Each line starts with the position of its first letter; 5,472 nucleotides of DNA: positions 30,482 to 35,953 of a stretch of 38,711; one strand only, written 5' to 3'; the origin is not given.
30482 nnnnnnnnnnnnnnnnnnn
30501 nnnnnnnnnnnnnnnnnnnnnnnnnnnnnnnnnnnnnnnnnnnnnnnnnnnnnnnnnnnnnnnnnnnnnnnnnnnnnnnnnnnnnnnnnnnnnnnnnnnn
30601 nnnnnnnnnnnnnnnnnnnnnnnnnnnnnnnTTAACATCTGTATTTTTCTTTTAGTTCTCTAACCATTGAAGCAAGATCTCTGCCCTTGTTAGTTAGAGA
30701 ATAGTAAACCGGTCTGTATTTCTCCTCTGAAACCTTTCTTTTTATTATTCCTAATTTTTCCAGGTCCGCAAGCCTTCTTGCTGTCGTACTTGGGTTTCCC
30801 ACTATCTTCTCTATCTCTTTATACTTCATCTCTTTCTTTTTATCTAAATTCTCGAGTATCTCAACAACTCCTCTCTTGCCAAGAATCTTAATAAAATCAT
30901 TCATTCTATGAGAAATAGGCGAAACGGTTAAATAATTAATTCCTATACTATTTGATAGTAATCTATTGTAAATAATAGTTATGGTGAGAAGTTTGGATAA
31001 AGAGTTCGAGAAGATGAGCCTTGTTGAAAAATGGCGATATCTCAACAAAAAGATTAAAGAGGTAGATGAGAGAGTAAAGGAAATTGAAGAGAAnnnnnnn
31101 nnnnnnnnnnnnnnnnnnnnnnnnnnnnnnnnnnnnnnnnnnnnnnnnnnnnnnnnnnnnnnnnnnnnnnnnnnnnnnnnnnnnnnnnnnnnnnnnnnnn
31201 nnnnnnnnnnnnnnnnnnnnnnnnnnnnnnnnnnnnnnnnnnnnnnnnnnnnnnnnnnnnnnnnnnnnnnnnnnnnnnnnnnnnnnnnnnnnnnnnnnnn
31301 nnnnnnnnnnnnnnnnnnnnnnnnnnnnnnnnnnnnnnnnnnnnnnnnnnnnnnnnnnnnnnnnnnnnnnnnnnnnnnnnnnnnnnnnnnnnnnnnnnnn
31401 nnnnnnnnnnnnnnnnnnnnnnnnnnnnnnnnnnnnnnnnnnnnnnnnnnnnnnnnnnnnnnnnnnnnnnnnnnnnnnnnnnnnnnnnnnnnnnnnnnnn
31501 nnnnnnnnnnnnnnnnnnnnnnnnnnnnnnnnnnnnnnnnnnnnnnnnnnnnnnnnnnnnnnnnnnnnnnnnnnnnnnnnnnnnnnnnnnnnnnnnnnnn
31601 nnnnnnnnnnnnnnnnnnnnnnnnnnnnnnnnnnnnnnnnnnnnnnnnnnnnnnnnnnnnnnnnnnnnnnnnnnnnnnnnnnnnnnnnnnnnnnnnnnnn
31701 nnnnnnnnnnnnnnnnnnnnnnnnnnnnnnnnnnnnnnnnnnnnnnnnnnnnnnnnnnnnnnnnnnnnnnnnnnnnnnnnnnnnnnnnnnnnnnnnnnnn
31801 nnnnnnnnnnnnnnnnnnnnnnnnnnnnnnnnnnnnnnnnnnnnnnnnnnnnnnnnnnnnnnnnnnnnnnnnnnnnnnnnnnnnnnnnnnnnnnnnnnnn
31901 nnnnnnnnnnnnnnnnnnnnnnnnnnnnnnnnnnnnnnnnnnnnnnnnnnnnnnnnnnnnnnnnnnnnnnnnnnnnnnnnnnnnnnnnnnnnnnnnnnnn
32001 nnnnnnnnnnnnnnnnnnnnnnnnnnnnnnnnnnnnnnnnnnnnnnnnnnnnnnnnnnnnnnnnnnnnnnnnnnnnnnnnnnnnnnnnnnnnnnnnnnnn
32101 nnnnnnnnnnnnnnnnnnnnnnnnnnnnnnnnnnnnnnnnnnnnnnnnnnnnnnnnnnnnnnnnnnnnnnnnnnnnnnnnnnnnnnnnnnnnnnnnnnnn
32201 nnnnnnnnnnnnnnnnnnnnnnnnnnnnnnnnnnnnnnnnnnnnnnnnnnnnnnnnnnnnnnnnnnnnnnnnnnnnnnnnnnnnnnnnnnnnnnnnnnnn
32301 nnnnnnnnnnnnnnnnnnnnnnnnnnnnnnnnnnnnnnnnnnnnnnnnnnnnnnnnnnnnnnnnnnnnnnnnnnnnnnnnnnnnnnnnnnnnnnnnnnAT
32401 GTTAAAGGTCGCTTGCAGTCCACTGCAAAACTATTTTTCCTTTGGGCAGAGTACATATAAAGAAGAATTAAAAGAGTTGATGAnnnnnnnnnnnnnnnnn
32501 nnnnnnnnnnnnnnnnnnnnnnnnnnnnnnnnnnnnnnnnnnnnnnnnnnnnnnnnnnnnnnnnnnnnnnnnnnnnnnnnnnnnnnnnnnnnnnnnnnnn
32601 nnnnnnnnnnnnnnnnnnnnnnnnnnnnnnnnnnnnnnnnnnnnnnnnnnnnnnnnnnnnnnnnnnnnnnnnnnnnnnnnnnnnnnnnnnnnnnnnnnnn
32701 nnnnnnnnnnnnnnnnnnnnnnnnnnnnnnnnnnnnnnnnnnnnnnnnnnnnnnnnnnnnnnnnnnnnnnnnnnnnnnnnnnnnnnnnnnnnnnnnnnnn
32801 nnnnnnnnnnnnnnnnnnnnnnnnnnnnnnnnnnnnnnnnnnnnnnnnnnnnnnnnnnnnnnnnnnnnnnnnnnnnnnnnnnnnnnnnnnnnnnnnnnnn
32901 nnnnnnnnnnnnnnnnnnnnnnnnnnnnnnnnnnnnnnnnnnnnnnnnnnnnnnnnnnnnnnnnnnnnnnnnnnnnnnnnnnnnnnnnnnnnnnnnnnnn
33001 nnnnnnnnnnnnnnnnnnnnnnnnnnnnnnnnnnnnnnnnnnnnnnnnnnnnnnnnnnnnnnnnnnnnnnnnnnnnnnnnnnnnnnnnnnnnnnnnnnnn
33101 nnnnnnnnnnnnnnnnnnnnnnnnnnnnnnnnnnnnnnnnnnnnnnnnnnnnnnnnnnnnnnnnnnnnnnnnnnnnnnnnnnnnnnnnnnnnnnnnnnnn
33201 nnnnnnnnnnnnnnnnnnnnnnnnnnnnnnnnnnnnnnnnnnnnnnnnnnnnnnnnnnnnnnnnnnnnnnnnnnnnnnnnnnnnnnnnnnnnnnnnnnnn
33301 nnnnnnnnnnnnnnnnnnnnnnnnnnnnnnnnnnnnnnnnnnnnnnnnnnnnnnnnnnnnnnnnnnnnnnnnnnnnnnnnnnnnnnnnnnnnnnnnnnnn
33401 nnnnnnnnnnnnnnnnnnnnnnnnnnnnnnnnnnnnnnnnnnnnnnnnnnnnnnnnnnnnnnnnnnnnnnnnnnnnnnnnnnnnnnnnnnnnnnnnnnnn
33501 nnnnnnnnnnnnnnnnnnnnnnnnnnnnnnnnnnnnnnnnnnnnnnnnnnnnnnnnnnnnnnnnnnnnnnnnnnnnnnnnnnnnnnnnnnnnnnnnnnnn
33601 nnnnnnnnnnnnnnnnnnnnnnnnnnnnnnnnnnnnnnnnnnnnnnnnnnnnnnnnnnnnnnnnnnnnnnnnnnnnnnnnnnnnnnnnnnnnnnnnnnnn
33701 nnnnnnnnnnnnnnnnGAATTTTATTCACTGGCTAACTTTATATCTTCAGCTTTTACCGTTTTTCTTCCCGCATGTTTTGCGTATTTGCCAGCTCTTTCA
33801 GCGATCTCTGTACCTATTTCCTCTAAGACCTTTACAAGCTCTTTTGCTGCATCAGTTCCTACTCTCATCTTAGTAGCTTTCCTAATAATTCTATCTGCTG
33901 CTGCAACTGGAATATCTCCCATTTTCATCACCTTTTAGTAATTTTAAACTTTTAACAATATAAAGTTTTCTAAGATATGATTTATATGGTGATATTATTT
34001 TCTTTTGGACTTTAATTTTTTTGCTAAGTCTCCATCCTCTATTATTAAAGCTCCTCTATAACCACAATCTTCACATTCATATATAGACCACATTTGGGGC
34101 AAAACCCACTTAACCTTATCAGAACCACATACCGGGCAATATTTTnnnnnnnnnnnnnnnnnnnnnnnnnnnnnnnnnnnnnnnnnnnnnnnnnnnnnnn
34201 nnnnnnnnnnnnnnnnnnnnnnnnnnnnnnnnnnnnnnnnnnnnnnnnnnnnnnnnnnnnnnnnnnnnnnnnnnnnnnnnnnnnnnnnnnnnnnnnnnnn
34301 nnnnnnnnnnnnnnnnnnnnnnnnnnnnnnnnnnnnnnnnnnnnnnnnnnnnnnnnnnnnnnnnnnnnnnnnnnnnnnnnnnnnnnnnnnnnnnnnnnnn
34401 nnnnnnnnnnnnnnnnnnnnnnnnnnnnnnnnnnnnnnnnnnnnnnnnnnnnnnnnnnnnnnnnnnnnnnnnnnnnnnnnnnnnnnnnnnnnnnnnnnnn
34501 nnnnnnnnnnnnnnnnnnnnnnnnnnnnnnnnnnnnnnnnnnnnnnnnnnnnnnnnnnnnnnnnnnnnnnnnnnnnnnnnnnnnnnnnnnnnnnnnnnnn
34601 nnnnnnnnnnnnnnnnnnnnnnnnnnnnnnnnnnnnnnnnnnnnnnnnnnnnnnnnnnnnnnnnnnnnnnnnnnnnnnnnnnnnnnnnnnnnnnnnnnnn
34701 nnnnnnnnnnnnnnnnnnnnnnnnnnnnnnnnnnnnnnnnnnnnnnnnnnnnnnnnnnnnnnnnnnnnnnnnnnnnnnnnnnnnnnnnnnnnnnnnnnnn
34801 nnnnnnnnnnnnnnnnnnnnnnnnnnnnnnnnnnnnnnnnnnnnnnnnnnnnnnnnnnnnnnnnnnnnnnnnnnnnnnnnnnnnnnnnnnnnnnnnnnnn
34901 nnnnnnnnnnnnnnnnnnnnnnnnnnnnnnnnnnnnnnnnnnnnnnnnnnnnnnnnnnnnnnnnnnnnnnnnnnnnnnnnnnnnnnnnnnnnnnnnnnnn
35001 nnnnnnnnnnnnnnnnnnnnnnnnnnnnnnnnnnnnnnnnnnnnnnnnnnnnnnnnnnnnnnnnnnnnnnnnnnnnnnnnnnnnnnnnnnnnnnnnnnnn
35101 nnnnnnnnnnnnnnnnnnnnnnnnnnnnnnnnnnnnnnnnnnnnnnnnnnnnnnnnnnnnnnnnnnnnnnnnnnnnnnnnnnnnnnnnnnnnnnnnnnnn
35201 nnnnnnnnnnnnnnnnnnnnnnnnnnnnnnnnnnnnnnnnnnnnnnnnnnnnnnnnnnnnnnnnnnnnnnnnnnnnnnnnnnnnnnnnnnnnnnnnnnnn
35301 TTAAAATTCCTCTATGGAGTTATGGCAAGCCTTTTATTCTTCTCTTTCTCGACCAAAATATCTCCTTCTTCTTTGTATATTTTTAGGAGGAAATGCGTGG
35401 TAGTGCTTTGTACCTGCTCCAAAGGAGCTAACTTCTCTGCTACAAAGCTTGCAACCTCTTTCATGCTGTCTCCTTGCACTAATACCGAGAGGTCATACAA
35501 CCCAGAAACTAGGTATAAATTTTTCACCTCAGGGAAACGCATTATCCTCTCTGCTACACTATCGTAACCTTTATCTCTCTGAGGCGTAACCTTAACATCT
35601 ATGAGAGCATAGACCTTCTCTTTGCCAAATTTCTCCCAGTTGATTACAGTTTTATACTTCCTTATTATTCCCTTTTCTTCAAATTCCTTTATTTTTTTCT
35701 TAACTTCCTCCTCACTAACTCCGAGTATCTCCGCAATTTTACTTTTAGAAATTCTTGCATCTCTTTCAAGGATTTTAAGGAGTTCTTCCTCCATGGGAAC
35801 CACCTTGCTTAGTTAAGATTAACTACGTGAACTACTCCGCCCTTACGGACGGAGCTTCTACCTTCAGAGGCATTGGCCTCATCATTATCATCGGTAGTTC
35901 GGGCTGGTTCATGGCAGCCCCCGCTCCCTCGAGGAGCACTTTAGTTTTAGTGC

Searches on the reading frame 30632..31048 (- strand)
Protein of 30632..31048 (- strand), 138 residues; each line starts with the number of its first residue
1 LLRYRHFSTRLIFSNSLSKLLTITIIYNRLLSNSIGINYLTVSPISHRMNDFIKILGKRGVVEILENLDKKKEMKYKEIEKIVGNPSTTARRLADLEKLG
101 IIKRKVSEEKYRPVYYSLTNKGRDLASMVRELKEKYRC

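Call 100: search_protein_families(library=pfam, proteins=[window:30632-31048:-], max_evalue=0.00001)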
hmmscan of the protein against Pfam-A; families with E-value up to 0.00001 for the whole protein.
window:30632-31048:- (138 aa): 1 family
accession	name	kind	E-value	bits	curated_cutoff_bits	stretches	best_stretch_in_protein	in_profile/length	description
PF01638.23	HxlR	-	9.3e-10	38.7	20.8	1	55-134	1-81/91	HxlR-like helix-turn-helix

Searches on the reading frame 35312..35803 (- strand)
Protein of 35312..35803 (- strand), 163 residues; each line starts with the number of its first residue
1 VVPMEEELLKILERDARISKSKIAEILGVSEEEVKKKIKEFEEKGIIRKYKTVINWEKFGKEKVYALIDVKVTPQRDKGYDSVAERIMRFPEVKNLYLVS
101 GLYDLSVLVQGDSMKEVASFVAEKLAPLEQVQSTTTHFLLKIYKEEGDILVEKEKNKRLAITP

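Call 100: search_protein_families(library=pfam, proteins=[window:35312-35803:-], max_evalue=0.00001)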
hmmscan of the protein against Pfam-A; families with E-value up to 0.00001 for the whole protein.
window:35312-35803:- (163 aa): 4 families
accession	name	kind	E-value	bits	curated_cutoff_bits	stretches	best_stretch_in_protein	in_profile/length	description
PF01037.27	AsnC_trans_reg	-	2e-15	56.9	25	1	69-141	2-72/73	Lrp/AsnC ligand binding domain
PF13412.12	HTH_24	-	1.4e-09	37.8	21.9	1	7-48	7-48/48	Winged helix-turn-helix DNA-binding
PF13404.12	HTH_AsnC-type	-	4.7e-07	29.9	27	1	7-39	7-39/42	AsnC-type helix-turn-helix domain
PF13545.12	HTH_Crp_2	-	1.6e-06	28.4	27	1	16-54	21-62/70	Crp-like helix-turn-helix domain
